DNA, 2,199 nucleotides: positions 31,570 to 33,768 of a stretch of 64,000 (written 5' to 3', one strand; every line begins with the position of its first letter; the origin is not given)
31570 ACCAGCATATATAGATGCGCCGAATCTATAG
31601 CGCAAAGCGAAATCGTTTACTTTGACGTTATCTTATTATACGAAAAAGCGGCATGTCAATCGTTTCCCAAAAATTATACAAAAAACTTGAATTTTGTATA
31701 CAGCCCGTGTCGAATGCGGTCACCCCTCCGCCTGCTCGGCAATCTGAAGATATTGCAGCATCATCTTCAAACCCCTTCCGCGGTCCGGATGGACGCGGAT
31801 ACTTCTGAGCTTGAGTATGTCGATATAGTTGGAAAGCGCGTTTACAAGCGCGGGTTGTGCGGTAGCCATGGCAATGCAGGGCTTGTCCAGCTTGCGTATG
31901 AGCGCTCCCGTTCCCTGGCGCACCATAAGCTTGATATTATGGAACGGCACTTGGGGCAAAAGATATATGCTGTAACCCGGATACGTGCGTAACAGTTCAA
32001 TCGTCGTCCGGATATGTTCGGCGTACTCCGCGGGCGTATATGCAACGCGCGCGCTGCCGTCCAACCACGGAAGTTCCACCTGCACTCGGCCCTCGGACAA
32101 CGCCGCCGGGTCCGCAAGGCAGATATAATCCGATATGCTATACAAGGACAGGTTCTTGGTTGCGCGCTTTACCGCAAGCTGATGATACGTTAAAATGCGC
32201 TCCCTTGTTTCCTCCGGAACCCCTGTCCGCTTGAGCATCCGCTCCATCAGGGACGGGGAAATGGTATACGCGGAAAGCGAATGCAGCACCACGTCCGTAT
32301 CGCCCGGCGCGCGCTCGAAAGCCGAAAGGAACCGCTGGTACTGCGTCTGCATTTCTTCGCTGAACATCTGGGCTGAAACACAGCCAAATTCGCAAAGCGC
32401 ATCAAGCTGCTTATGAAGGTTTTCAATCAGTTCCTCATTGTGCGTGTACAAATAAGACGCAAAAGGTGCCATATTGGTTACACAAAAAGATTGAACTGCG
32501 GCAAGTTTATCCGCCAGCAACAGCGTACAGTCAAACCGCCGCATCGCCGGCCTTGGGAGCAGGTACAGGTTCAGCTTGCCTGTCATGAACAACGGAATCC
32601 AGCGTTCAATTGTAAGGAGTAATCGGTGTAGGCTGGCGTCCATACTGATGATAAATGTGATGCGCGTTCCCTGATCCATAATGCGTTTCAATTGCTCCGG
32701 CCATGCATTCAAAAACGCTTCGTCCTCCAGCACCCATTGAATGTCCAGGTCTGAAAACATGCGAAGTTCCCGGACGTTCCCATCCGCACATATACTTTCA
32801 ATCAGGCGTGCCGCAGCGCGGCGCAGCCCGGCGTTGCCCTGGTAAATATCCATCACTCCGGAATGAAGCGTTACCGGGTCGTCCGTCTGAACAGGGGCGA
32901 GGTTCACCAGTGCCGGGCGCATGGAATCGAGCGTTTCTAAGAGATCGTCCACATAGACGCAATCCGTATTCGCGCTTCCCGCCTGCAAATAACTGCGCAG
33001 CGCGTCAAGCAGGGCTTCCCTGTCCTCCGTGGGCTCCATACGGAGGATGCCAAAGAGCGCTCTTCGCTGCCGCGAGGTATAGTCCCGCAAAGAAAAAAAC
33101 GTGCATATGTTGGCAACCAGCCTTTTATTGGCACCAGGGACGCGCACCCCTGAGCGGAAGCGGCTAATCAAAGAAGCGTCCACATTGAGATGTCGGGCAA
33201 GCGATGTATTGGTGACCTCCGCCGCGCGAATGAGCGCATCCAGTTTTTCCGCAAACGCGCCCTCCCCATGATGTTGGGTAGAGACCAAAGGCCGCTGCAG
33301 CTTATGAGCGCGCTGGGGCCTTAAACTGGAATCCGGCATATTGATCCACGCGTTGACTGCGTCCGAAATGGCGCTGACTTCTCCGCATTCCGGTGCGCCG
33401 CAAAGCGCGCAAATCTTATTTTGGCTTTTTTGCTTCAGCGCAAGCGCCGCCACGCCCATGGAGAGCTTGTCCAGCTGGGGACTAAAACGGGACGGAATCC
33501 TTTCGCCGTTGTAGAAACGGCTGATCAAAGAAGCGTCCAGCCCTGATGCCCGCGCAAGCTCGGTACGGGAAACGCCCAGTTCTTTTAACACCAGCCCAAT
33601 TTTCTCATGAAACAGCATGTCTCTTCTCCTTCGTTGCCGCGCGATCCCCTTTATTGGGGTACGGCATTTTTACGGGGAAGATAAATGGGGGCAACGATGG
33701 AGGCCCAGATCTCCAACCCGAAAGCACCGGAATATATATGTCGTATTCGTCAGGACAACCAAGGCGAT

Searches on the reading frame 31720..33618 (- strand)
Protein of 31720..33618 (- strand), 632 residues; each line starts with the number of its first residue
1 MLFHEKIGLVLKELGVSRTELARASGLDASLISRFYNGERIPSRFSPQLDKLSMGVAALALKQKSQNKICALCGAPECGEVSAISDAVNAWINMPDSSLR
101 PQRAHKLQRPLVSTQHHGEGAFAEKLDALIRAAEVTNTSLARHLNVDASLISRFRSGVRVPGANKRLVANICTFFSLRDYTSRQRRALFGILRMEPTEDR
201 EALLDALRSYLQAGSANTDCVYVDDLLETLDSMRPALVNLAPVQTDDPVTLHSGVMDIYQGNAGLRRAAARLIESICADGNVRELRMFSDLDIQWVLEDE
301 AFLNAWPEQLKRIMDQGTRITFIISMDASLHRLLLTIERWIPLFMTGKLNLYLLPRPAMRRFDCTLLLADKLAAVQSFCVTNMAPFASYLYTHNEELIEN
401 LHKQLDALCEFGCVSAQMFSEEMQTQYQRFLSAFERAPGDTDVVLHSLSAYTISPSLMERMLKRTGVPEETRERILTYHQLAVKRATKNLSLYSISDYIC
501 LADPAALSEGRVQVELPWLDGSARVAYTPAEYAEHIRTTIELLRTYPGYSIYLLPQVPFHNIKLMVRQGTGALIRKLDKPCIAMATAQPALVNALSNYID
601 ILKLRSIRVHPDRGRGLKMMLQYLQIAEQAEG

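Call 6: search_protein_families(library=pfam, proteins=[window:31720-33618:-], max_evalue=0.01)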
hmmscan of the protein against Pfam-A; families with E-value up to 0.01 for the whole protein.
window:31720-33618:- (632 aa): 4 families
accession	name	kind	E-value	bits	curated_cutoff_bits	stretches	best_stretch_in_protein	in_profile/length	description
PF13560.12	HTH_31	-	1.5e-08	35.2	27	1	14-44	13-44/64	Helix-turn-helix domain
PF13443.12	HTH_26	-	4.1e-07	30.6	22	1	10-41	5-38/63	Cro/C1-type HTH DNA-binding domain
PF01381.28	HTH_3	-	2.8e-06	27.7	23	1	11-43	5-37/55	Helix-turn-helix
PF12844.13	HTH_19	-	0.008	16.5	30.2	0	6-43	3-40/64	Helix-turn-helix domain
